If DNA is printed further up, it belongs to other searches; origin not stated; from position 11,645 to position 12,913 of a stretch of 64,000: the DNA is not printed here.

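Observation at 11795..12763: Isoprenoid-synthase-fold protein with degenerate FARM and SARM motifs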

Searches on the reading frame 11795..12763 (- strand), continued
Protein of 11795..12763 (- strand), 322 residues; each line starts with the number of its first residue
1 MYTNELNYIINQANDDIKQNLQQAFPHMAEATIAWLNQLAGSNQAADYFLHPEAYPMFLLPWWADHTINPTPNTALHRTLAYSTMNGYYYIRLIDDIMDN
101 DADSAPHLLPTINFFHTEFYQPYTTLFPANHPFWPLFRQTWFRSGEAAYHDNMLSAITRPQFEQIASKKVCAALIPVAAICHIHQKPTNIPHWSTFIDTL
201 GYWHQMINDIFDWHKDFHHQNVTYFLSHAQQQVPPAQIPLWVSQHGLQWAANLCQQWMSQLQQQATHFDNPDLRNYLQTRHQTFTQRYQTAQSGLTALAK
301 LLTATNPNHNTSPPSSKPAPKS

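Call 23: find_encoding_contigs(protein=P0052, flank=8000, max_places=1)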
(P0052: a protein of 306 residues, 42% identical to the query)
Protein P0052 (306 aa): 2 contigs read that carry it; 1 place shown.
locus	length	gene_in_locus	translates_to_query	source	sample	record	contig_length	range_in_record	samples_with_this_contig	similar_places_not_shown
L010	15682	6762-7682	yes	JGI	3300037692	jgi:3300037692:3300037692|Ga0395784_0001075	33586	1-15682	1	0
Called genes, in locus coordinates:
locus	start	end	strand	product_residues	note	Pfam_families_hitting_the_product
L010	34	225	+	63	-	-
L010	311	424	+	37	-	-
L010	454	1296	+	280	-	PF01555:N6_N4_Mtase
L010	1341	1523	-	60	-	-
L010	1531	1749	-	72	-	PF13358:DDE_3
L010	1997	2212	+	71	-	-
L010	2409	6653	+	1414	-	PF00211:Guanylate_cyc (weak), PF13191:AAA_16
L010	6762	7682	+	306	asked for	-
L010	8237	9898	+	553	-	PF00027:cNMP_binding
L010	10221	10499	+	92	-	PF14407:Frankia_peptide (weak)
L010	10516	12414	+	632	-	-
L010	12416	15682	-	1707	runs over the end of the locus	PF13365:Trypsin_2, PF00931:NB-ARC, PF17908:APAF1_C (weak)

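Call 25: predict_structure(alignment_id=A1)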
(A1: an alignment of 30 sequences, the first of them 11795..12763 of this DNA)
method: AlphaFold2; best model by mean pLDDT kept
length: 322 residues; sequences in the alignment: 30
mean_pLDDT: 92.7   pTM: 0.88
mean pLDDT of the five models: 92.7, 92.2, 91.5, 91.3, 90.5
residues with pLDDT >= 90: 264; 70-90: 39; 50-70: 17; < 50: 2
segments of 3 or more residues with pLDDT < 50: none
pLDDT, mean of each block of 10 residues (from residue 1): 95 98 96 95 95 95 95 95 97 87 79 97 98 98 90 93 94 97 98 98 97 94 97 94 95 98 96 97 96 89 73 57 67
secondary structure, 60 per line:
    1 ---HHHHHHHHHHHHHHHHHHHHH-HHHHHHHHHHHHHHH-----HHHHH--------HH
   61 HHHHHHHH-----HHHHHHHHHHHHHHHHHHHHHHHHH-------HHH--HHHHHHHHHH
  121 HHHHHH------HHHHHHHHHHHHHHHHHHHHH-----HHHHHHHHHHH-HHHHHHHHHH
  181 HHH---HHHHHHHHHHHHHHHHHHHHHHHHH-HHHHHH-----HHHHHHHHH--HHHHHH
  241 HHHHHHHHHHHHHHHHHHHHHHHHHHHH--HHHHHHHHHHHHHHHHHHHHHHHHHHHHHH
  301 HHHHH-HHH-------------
elements in order: H4-24 H26-40 H46-50 H59-68 H74-98 H111-126 H133-153 H159-169 H171-183 H187-211 H213-218 H224-232 H235-268 H271-305

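Call 29: fold_search(model_id=the predicted structure, library=pdb)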
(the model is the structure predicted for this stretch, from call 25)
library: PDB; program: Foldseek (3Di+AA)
matches with E <= 10: 404; with E <= 0.001: 19
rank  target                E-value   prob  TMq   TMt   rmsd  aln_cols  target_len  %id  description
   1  3aqb_D                2.7e-04  1.00  0.54  0.54   8.6       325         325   16  M. luteus B-P 26 heterodimeric hexaprenyl diphosphate synthase in complex with magnesium (released 2010-11-10)
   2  5ze6_D                3.1e-04  1.00  0.59  0.62   8.7       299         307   15  CRYSTAL STRUCTURE OF OCTAPRENYL PYROPHOSPHATE SYNTHASE FROM ESCHERICHIA COLI WITH BPH-981 (released 2019-02-27)
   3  3mzv_B                3.4e-04  1.00  0.55  0.55   9.8       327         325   15  Crystal structure of a decaprenyl diphosphate synthase from Rhodobacter capsulatus (released 2010-06-09)
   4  3mzv_A                3.7e-04  1.00  0.54  0.56   9.8       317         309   16  Crystal structure of a decaprenyl diphosphate synthase from Rhodobacter capsulatus (released 2010-06-09)
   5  8a7u_A                4.9e-04  1.00  0.56  0.54   7.0       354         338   15  PcIDS1_F315D in complex with Mg2+ and GPP (released 2023-05-31)
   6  3wjk_B                5.1e-04  1.00  0.59  0.62   8.4       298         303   13  Crystal structure of Octaprenyl Pyrophosphate synthase from Escherichia coli (released 2014-06-18)
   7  8a7l                  5.1e-04  1.00  0.59  0.55   6.4       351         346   15  PcIDS1 in complex with Mg2+, GPP, and ZOL (released 2023-05-31)
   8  5ksx                  6.1e-04  1.00  0.50  0.48  11.1       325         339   12  Crystal structure of human FPPS in complex with an allosteric inhibitor AM-02-072 (released 2017-03-15)
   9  8a7a_B                6.6e-04  1.00  0.51  0.51   8.8       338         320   16  PcIDS1 in complex with Mg2+ and 3-Br-GPP (released 2023-05-31)
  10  3wjn_B                6.9e-04  1.00  0.61  0.64   5.6       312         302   15  Crystal structure of Octaprenyl Pyrophosphate synthase from Escherichia coli with farnesyl S-thiol-pyrophosphate (FSPP (released 2014-06-18)
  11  5jfq_B                7.5e-04  1.00  0.64  0.66   4.7       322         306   14  Geranylgeranyl Pyrophosphate Synthetase from archaeon Geoglobus acetivorans (released 2017-05-24)
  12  3wjo_B                7.8e-04  1.00  0.59  0.62   8.4       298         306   13  Crystal structure of Octaprenyl Pyrophosphate synthase from Escherichia coli with isopentenyl pyrophosphate (IPP) (released 2014-06-18)
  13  3wjo_A                8.9e-04  1.00  0.57  0.60   8.2       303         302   16  Crystal structure of Octaprenyl Pyrophosphate synthase from Escherichia coli with isopentenyl pyrophosphate (IPP) (released 2014-06-18)
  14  3wjk_A                8.9e-04  1.00  0.49  0.52   9.2       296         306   18  Crystal structure of Octaprenyl Pyrophosphate synthase from Escherichia coli (released 2014-06-18)
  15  8a6u_B                9.3e-04  1.00  0.58  0.57   6.4       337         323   15  PcIDS1 in complex with Mg2+ (released 2023-05-31)
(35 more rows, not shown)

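Call 34: search_protein_families(library=pfam, proteins=[L009:8396-10066:+, L009:10688-12682:+, L008:4358-6331:+, L001:10957-12828:+, L003:8921-9607:+, L003:9684-10427:+, L007:5892-8459:+, L003:5033-6208:+], max_evalue=0.1)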
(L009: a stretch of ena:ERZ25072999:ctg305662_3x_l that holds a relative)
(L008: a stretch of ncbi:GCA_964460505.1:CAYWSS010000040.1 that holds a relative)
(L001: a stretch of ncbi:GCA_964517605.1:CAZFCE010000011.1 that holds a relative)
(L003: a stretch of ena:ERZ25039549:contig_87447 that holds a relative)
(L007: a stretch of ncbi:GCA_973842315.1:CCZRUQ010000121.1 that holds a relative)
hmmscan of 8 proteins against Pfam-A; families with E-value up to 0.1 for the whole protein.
L009:8396-10066:+ (556 aa): 1 family
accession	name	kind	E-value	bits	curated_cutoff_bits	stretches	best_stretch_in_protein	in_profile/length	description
PF00027.35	cNMP_binding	-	5.8e-20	71.5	27.5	1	443-523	2-83/89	Cyclic nucleotide-binding domain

L009:10688-12682:+ (664 aa): 1 family
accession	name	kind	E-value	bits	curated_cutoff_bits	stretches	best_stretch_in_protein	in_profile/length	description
PF03081.22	Exo70_C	-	0.086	12.3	24.1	0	558-630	105-176/372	Exo70 exocyst complex subunit C-terminal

L008:4358-6331:+ (657 aa): 0 families

L001:10957-12828:+ (623 aa): 0 families

L003:8921-9607:+ (228 aa): 1 family
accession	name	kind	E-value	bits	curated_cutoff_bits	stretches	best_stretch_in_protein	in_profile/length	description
PF06114.19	Peptidase_M78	-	0.0016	18.7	22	1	95-145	45-101/123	IrrE N-terminal-like domain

L003:9684-10427:+ (247 aa): 0 families

L007:5892-8459:+ (855 aa): 3 families
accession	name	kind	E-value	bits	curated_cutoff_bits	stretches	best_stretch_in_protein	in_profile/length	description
PF04738.18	Lant_dehydr_N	-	3.1e-38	131.8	28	2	146-616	1-444/649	Lantibiotic dehydratase, N terminus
PF05402.18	PqqD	-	0.0076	17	23.4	1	294-348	12-67/67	Coenzyme PQQ synthesis protein D (PqqD)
PF04091.18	Sec15_C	-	0.033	13.9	28.3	1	361-428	103-169/348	Exocyst complex subunit Sec15 C-terminal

L003:5033-6208:+ (391 aa): 1 family
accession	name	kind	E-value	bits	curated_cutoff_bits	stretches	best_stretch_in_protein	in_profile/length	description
PF00501.34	AMP-binding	-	6.6e-06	25.6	29.9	1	40-197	170-330/384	AMP-binding enzyme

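Call 45: find_related_loci(query=A1, collection=genome_contigs, flank=10000)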
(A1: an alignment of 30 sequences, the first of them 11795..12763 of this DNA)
Query A1 (322 aa) in genome_contigs; peptide patterns used: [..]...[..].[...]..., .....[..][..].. (x = any residue, [..] = any of these).
145 stretches matched a pattern; 77 encode a relative of the query (tblastn E <= 1e-3); 76 distinct loci.
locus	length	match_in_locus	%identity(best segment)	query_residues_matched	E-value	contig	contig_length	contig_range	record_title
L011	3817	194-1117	48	1-304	3e-97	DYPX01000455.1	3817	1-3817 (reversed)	MAG TPA_asm: Caldilinea aerophila isolate SulCav_GS10_10_2_45_229 SulCav_GS10_10_49624_length_3817_cov_245_871611, whole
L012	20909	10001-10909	49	1-302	4e-95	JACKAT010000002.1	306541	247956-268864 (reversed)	MAG: Anaerolineales bacterium isolate HK-STAS-CHLO-2 HK-STAS-CHLO-2_2, whole genome shotgun sequence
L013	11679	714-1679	45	1-318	6e-93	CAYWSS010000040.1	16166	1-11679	MAG TPA_asm: uncultured Caldilineaceae bacterium isolate binchicken_co275_173 genome assembly, contig: NODE_5000_length_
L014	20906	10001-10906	47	1-301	3e-91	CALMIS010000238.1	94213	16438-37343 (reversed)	MAG TPA_asm: uncultured Chloroflexi bacterium isolate SRR2107183_bin.79_CONCOCT_v1.1_MAG genome assembly, contig: ERZ794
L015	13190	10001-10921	44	1-306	2e-87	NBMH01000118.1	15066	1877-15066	MAG: Anaerolineaceae bacterium 4572_78 ex4572_78_scaffold_9467, whole genome shotgun sequence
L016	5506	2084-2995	45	1-302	1e-86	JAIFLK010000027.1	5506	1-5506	MAG: Chloroflexota bacterium isolate bin_187 scaffold_29588, whole genome shotgun sequence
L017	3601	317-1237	44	1-306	4e-87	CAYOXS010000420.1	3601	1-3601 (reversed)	MAG TPA_asm: uncultured Caldilineaceae bacterium isolate SRP323723_co1_131 genome assembly, contig: NODE_23170_length_36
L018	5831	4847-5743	44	5-302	6e-86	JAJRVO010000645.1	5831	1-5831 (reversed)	MAG: Chloroflexota bacterium isolate Dive96_bin10.46 k141_3401819, whole genome shotgun sequence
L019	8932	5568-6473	44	1-301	8e-86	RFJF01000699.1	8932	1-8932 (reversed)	MAG: Chloroflexi bacterium isolate J095 k99_1183136, whole genome shotgun sequence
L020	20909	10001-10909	44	1-302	2e-85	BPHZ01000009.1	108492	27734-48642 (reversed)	MAG: Herpetosiphonaceae bacterium KatS3mg057 DNA, contig_16062, whole genome shotgun sequence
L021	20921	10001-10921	44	1-306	1e-84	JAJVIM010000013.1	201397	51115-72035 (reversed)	MAG: Anaerolineae bacterium isolate Bin_81R c_000000000014_partial_465874_667271, whole genome shotgun sequence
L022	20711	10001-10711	53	1-237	1e-84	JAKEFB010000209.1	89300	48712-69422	MAG: Chloroflexota bacterium isolate PMV_2.24 PMV_2.24.k101_2096827, whole genome shotgun sequence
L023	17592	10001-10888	43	1-295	2e-81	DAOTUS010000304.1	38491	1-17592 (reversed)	MAG TPA_asm: Herpetosiphonaceae bacterium isolate F20_78 k119_2916413, whole genome shotgun sequence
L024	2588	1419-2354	42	2-310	1e-83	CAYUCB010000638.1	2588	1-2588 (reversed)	MAG TPA_asm: uncultured Caldilineaceae bacterium isolate binchicken_co186_200 genome assembly, contig: NODE_74882_length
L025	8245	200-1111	41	1-303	2e-80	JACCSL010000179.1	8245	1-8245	MAG: Ardenticatenales bacterium isolate MGR_bin47 SD2897-2912_k127_2854339, whole genome shotgun sequence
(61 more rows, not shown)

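Call 57: search_protein_representatives(alignment_id=A1)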
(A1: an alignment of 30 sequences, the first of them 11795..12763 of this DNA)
Query: 30 sequences, 309 profile positions. Proteins with E-value up to 0.001 (for the whole library): 1103; up to 1e-10: 471; up to 1e-30: 240. The best 150 are listed.
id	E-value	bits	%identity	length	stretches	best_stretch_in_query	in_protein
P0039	1.8e-141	487.3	-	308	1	1-306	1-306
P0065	1.2e-128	445.2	-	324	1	2-307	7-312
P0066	3.4e-120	417.4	-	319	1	2-308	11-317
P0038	1.2e-118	412.3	-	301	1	2-241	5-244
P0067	3.6e-117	407.5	-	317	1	1-307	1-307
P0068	2.8e-111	388.1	-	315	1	8-307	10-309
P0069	2.7e-110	384.9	-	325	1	2-307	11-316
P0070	6.3e-110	383.7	-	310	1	2-304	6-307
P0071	7.1e-110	383.5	-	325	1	1-304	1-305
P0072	6.4e-109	380.3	-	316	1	2-306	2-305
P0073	9.0e-109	379.9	-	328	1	2-306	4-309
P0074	2.9e-108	378.2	-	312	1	1-305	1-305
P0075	3.1e-107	374.8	-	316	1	8-306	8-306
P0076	8.4e-107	373.4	-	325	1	2-307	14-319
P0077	1.7e-104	365.8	-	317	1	3-305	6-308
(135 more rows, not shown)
